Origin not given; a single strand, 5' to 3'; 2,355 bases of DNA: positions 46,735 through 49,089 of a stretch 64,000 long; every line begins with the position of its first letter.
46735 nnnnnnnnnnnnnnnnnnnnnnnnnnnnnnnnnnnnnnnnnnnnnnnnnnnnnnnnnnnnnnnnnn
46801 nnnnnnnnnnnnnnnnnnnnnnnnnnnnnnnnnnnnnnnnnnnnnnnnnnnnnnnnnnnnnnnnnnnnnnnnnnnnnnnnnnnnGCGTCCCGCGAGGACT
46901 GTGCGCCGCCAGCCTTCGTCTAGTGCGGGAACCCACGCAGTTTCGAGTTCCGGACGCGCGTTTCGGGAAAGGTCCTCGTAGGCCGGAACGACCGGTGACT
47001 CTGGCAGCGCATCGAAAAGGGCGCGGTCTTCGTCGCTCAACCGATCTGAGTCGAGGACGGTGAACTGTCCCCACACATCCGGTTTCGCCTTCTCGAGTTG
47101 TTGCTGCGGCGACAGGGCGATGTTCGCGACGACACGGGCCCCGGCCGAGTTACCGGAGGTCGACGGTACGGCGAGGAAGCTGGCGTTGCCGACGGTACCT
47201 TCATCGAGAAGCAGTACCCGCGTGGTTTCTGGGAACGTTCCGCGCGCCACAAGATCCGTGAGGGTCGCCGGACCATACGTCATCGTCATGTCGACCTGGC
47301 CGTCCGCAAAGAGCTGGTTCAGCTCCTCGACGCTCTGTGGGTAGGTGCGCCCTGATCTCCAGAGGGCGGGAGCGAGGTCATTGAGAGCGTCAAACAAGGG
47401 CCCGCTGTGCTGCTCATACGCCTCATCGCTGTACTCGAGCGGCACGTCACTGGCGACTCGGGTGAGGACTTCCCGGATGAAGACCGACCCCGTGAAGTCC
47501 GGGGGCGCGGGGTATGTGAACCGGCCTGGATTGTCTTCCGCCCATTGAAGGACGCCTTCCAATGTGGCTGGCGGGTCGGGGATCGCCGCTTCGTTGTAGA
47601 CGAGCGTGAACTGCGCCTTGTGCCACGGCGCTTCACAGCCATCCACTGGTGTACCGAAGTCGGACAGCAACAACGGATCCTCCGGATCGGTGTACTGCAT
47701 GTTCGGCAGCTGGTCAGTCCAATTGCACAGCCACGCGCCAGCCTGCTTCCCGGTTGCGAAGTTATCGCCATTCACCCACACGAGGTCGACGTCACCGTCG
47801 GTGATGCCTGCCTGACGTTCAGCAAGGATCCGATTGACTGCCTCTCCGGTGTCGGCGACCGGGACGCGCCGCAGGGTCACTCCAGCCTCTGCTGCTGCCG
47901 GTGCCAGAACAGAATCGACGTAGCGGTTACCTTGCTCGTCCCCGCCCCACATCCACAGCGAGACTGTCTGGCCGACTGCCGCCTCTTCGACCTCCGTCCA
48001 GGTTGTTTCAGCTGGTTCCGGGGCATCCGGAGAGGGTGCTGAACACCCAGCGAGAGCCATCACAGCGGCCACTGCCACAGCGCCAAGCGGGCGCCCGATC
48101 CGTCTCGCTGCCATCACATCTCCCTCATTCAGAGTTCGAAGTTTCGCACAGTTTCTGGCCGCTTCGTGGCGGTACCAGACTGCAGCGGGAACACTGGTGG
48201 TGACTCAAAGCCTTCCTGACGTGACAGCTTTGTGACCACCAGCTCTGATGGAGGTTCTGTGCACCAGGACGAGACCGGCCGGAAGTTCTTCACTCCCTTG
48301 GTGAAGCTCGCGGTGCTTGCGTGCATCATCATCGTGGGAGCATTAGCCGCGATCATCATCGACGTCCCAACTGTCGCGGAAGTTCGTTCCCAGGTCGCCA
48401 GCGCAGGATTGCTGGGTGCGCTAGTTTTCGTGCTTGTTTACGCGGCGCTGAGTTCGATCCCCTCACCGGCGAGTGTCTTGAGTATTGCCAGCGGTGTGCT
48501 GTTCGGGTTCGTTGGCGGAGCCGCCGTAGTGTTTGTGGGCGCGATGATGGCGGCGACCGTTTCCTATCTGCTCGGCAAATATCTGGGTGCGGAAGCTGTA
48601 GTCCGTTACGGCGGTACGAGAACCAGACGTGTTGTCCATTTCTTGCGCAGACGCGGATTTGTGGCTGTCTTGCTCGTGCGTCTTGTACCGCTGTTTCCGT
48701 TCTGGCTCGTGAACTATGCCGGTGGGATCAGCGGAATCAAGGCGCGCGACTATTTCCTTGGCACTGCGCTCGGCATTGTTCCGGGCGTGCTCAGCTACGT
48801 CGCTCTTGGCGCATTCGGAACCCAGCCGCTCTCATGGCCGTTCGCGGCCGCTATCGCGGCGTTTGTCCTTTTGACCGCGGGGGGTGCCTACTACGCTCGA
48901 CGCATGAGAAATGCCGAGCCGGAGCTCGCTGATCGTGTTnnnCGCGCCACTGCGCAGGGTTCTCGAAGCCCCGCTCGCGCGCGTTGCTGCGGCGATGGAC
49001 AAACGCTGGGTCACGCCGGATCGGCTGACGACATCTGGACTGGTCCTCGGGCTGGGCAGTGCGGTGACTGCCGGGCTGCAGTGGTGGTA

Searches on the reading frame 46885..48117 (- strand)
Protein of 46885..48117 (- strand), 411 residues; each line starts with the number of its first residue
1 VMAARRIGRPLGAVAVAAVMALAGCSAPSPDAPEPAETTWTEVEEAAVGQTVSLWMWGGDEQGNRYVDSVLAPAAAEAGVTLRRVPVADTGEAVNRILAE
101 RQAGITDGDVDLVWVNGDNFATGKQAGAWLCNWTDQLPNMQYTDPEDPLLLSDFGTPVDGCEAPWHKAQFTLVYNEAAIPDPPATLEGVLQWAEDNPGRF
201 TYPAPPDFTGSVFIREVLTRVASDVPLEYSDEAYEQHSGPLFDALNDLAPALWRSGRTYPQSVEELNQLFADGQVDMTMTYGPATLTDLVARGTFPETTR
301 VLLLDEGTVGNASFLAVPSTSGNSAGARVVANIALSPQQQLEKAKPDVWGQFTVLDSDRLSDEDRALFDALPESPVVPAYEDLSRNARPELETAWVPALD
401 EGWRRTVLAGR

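Call 5: search_protein_families(library=pfam, proteins=[window:46885-48117:-], max_evalue=0.01)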
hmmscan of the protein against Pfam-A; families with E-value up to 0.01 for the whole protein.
window:46885-48117:- (411 aa): 2 families
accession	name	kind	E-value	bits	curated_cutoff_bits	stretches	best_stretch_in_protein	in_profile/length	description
PF13416.11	SBP_bac_8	-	1.8e-23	84.2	27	1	73-356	5-263/279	Bacterial extracellular solute-binding protein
PF01547.30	SBP_bac_1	-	5.8e-07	30.2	26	1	101-340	44-306/307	Bacterial extracellular solute-binding protein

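Call 6: search_protein_families(library=ncbifam, proteins=[window:46885-48117:-], max_evalue=0.01)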
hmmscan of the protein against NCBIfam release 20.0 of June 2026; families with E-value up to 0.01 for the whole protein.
window:46885-48117:- (411 aa): 1 family
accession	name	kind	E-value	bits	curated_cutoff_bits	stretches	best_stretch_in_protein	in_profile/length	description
NF008633.1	PRK11622.1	subfamily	1.6e-135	452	203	1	18-406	11-395/397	ABC transporter substrate-binding protein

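Call 45: search_solved_structures(query=window:46885-48117:-, max_evalue=0.001)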
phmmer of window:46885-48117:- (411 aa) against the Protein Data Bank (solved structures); distinct sequences matched with E-value up to 0.001: 0.

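Call 46: find_homologous_proteins(query=window:46885-48117:-)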
Query window:46885-48117:- (411 aa): 2223 proteins with E <= 0.001 among 8000 candidates; the best 120 are listed.
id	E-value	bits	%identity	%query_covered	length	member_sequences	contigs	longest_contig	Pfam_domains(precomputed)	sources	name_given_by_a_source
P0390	3.4e-259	878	94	100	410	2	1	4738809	PF13416.12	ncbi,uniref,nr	ncbi:ABC transporter substrate-binding protein [Hoyosella subflava]|uniref:Putative secreted protein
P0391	1.8e-252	856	92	100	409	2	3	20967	PF13416.12,PF01547.31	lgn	-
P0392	1.1e-234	797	85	100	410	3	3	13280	PF13416.12,PF01547.31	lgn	-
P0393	9.5e-221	751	80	99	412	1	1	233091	PF13416.12,PF01547.31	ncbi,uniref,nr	ncbi:ABC transporter substrate-binding protein [Lolliginicoccus suaedae]|uniref:ABC transporter subs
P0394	2.2e-218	743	79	99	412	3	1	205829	PF13416.12,PF01547.31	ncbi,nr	ncbi:ABC transporter substrate-binding protein [Lolliginicoccus lacisalsi]|nr:ABC transporter substr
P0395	7.6e-218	742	80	100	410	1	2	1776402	PF13416.12,PF01547.31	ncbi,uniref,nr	ncbi:ABC transporter substrate-binding protein [Hoyosella rhizosphaerae]|uniref:ABC transporter subs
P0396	7.6e-190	649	71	99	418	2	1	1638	PF13416.12,PF01547.31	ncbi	-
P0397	1.0e-187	642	71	94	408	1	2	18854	PF13416.12,PF01547.31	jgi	jgi:putative spermidine/putrescine transport system substrate-binding protein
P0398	1.3e-187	642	70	99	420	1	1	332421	PF13416.12,PF01547.31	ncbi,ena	-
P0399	1.4e-187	642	70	99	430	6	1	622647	PF13416.12,PF01547.31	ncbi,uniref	ncbi:ABC transporter substrate-binding protein [Rhodococcus sp. NPDC049939]|uniref:ABC transporter s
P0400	5.6e-187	640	72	93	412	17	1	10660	PF13416.12,PF01547.31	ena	-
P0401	8.0e-187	640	71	94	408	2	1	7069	PF13416.12,PF01547.31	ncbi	-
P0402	8.3e-187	639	70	99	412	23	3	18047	PF13416.12,PF01547.31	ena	-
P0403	1.2e-186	639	71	97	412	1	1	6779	PF13416.12,PF01547.31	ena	-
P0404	2.8e-186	638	72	95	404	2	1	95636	PF13416.12,PF01547.31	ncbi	-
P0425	1.2e-184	632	69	99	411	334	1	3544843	PF13416.12,PF01547.31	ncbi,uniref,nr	ncbi:ABC transporter substrate-binding protein [Rhodococcus sp. NKCM2511]|uniref:ABC transporter sub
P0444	1.1e-182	626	70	93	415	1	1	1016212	PF13416.12,PF01547.31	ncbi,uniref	ncbi:ABC transporter substrate-binding protein [Modestobacter sp. SSW1-42]|uniref:ABC transporter su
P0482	1.1e-175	603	72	90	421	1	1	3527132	PF13416.12,PF01547.31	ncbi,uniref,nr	ncbi:ABC transporter substrate-binding protein [Nocardioides coralli]|uniref:ABC transporter substra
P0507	1.4e-173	596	69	91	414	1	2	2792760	PF13416.12,PF01547.31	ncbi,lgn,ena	ncbi:MAG: ABC transporter substrate-binding protein [Microcella pacifica]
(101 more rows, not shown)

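Call 47: find_encoding_contigs(protein=P0390, flank=10000, max_places=1)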
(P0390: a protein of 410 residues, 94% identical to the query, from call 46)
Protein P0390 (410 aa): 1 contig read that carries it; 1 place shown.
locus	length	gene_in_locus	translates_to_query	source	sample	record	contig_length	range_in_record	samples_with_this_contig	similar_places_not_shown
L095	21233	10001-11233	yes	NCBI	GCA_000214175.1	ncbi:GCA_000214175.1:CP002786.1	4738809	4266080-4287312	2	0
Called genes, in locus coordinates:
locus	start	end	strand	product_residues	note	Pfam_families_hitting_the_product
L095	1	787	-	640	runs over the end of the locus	PF00905:Transpeptidase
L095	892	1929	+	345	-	-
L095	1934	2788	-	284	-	PF12146:Hydrolase_4, PF00561:Abhydrolase_1, PF12697:Abhydrolase_6, PF00756:Esterase (weak)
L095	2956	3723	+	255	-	PF02678:Pirin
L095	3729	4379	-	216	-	PF01135:PCMT, PF01209:Ubie_methyltran, PF13489:Methyltransf_23, PF02390:Methyltransf_4 (weak), PF13649:Methyltransf_25, PF13847:Methyltransf_31, PF08241:Methyltransf_11, PF08242:Methyltransf_12, +1 more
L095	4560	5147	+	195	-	PF00239:Resolvase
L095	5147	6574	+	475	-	PF12323:HTH_OrfB_IS605, PF01385:OrfB_IS605, PF07282:Cas12f1-like_TNB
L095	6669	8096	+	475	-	PF01134:GIDA (weak), PF01262:AlaDh_PNT_C (faint), PF01266:DAO (faint), PF03486:HI0933_like (faint), PF07992:Pyr_redox_2, PF12831:FAD_oxidored (weak), PF00070:Pyr_redox, PF02852:Pyr_redox_dim, +2 more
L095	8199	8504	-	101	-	-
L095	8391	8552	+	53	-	-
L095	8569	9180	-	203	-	PF01066:CDP-OH_P_transf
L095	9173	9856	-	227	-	PF09335:VTT_dom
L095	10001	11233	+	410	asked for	PF13416:SBP_bac_8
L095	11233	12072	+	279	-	PF00528:BPD_transp_1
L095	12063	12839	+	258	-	PF00528:BPD_transp_1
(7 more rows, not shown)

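Call 48: find_encoding_contigs(protein=P0393, flank=10000, max_places=1)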
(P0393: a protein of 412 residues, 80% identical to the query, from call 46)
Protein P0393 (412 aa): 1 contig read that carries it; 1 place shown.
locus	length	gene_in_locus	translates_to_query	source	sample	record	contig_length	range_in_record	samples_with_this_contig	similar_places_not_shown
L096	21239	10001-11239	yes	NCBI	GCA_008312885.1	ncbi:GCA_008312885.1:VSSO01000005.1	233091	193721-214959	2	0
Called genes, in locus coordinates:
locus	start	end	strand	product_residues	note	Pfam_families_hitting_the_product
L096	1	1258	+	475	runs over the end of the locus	PF01134:GIDA (weak), PF07992:Pyr_redox_2, PF12831:FAD_oxidored (faint), PF13450:NAD_binding_8 (faint), PF13738:Pyr_redox_3 (faint), PF00070:Pyr_redox, PF02852:Pyr_redox_dim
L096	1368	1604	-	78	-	-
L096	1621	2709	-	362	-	PF07510:GmrSD_C, PF05901:Excalibur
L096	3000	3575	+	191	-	-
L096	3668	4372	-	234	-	-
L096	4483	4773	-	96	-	-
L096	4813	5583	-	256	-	PF00462:Glutaredoxin, PF05768:Glrx-like (weak)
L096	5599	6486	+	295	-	PF01734:Patatin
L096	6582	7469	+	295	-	PF11376:DUF3179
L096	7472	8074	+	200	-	-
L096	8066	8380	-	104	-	-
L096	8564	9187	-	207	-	PF01066:CDP-OH_P_transf (weak)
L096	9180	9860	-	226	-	PF09335:VTT_dom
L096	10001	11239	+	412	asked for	PF13416:SBP_bac_8, PF01547:SBP_bac_1 (weak)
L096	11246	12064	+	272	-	PF00528:BPD_transp_1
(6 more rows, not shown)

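Call 49: find_encoding_contigs(protein=P0425, flank=10000, max_places=1)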
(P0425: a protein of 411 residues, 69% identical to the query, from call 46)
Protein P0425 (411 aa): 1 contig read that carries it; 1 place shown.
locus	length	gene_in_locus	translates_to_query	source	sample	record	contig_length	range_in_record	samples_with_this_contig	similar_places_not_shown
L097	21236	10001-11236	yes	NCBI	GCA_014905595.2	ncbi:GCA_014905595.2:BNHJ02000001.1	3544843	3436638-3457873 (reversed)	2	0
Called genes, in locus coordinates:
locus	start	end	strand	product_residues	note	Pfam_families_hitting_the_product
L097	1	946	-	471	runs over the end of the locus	PF00083:Sugar_tr, PF07690:MFS_1, PF00083:Sugar_tr, PF07690:MFS_1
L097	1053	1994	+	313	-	PF00126:HTH_1, PF03466:LysR_substrate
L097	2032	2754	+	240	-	PF01323:DSBA (faint), PF22234:Rv2466c-like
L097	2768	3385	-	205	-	PF01872:RibD_C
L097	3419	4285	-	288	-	PF00561:Abhydrolase_1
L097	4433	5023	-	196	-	PF00440:TetR_N, PF16859:TetR_C_11, PF14246:TetR_C_7 (weak)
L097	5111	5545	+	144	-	PF13577:SnoaL_4 (weak), PF12680:SnoaL_2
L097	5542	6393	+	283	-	PF01370:Epimerase (faint), PF13460:NAD_binding_10, PF05368:NmrA (weak)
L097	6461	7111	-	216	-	PF01209:Ubie_methyltran, PF13489:Methyltransf_23, PF01135:PCMT, PF13847:Methyltransf_31, PF08241:Methyltransf_11, PF08242:Methyltransf_12, PF13649:Methyltransf_25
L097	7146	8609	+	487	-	PF01134:GIDA, PF01262:AlaDh_PNT_C (faint), PF01266:DAO (faint), PF07992:Pyr_redox_2, PF12831:FAD_oxidored (weak), PF13738:Pyr_redox_3, PF00070:Pyr_redox, PF02852:Pyr_redox_dim, +5 more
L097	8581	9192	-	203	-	PF01066:CDP-OH_P_transf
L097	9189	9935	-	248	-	PF09335:VTT_dom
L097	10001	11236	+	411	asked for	PF01547:SBP_bac_1, PF13416:SBP_bac_8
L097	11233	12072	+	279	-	PF00528:BPD_transp_1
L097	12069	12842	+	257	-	PF00528:BPD_transp_1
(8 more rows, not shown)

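Call 50: find_encoding_contigs(protein=P0444, flank=8000, max_places=1)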
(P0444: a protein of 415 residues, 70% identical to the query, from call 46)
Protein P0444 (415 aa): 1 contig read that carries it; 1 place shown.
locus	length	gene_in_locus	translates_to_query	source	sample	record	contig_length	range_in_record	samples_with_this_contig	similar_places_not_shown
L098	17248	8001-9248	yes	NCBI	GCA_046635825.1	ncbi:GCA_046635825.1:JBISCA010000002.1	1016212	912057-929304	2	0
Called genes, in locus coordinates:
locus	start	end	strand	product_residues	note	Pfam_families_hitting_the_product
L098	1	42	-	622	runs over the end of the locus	PF00999:Na_H_Exchanger, PF02148:zf-UBP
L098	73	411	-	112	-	PF02148:zf-UBP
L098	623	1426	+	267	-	PF13483:Lactamase_B_3 (weak), PF12706:Lactamase_B_2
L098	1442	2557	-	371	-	PF01266:DAO (weak), PF07992:Pyr_redox_2, PF13738:Pyr_redox_3, PF01593:Amino_oxidase (faint), PF13434:Lys_Orn_oxgnase (weak), PF13439:Glyco_transf_4 (faint), PF00743:FMO-like (faint)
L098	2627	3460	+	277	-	PF12146:Hydrolase_4, PF00561:Abhydrolase_1, PF12697:Abhydrolase_6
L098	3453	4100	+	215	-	PF00440:TetR_N (weak), PF13305:TetR_C_33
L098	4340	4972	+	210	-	PF03358:FMN_red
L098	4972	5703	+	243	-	PF13185:GAF_2 (weak)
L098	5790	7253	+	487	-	PF01134:GIDA (faint), PF03486:HI0933_like (faint), PF07992:Pyr_redox_2, PF12831:FAD_oxidored (weak), PF00070:Pyr_redox, PF02852:Pyr_redox_dim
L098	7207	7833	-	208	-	-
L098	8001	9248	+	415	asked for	PF13416:SBP_bac_8, PF01547:SBP_bac_1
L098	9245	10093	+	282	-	PF00528:BPD_transp_1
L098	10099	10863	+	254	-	PF00528:BPD_transp_1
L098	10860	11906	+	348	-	PF00005:ABC_tran, PF13304:AAA_21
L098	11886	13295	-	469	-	PF04055:Radical_SAM (weak)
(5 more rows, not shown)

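Call 51: find_encoding_contigs(protein=P0482, flank=8000, max_places=1)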
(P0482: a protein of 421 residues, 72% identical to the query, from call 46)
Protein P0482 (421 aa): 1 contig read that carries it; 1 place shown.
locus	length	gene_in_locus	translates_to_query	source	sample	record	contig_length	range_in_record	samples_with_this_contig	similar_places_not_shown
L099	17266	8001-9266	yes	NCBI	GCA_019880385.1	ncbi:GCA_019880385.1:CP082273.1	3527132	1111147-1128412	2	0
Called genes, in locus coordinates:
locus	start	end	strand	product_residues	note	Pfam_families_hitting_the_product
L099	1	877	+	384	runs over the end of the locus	PF07907:YibE_F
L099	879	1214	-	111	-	PF04993:TfoX_N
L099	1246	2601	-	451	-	PF07992:Pyr_redox_2, PF13738:Pyr_redox_3, PF00070:Pyr_redox, PF02852:Pyr_redox_dim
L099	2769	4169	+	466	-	-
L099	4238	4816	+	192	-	PF04542:Sigma70_r2, PF22029:PhyR_sigma2, PF08281:Sigma70_r4_2, PF04545:Sigma70_r4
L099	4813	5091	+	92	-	PF13490:zf-HC2 (weak)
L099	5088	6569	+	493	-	PF01134:GIDA (faint), PF03486:HI0933_like (faint), PF07992:Pyr_redox_2, PF13738:Pyr_redox_3 (faint), PF00070:Pyr_redox, PF02852:Pyr_redox_dim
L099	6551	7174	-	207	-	PF01066:CDP-OH_P_transf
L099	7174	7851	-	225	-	PF09335:VTT_dom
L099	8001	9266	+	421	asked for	PF01547:SBP_bac_1, PF13416:SBP_bac_8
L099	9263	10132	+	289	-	PF00528:BPD_transp_1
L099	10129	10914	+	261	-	PF00528:BPD_transp_1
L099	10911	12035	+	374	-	PF00005:ABC_tran, PF13304:AAA_21 (weak)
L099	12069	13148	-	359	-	PF06081:ArAE_1, PF13515:FUSC_2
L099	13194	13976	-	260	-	PF18761:Heliorhodopsin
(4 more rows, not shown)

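Call 52: find_encoding_contigs(protein=P0507, flank=8000, max_places=1)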
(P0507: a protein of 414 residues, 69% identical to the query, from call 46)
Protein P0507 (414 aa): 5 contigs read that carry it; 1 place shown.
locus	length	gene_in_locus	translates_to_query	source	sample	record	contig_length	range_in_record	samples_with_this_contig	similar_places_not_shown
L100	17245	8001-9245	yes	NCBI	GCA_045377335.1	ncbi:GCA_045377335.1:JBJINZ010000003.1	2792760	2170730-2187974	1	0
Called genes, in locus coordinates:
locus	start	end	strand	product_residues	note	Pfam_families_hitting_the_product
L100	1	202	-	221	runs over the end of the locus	PF09819:ABC_cobalt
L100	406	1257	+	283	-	PF03741:TerC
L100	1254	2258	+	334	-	PF01590:GAF, PF13185:GAF_2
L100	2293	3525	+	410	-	PF07730:HisKA_3 (weak), PF00072:Response_reg, PF00196:GerE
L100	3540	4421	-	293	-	PF00535:Glycos_transf_2, PF10111:Glyco_tranf_2_2 (weak), PF13641:Glyco_tranf_2_3, PF13632:Glyco_trans_2_3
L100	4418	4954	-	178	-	PF00583:Acetyltransf_1, PF13508:Acetyltransf_7 (weak), PF13673:Acetyltransf_10 (weak)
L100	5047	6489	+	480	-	PF01134:GIDA (weak), PF01262:AlaDh_PNT_C (faint), PF01266:DAO (faint), PF07992:Pyr_redox_2, PF12831:FAD_oxidored, PF13738:Pyr_redox_3 (weak), PF00070:Pyr_redox, PF02852:Pyr_redox_dim, +1 more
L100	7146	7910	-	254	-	PF09335:VTT_dom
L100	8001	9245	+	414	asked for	PF01547:SBP_bac_1, PF13416:SBP_bac_8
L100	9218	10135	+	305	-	PF00528:BPD_transp_1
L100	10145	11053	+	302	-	PF00528:BPD_transp_1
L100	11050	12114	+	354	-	PF20703:nSTAND1, PF00005:ABC_tran, PF02463:SMC_N (faint), PF13304:AAA_21 (weak)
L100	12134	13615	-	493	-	-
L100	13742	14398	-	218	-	PF01551:Peptidase_M23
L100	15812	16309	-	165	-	PF04248:NTP_transf_9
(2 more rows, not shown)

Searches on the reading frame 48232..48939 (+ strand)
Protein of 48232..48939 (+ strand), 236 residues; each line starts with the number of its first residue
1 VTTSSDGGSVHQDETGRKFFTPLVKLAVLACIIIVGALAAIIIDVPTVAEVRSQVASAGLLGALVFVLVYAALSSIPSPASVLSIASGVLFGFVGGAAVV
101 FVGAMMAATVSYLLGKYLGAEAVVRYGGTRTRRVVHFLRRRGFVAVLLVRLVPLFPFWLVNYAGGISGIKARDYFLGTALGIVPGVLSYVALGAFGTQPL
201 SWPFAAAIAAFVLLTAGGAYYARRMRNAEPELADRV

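Call 5: search_protein_families(library=pfam, proteins=[window:48232-48939:+], max_evalue=0.01)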
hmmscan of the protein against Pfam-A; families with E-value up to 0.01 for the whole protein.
window:48232-48939:+ (236 aa): 1 family
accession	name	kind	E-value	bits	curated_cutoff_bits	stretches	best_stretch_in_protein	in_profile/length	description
PF09335.16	VTT_dom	-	1.7e-24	87.1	33.9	1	79-194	2-122/123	VTT domain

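Call 6: search_protein_families(library=ncbifam, proteins=[window:48232-48939:+], max_evalue=0.01)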
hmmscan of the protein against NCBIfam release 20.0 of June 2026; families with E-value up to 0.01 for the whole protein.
window:48232-48939:+ (236 aa): 0 families
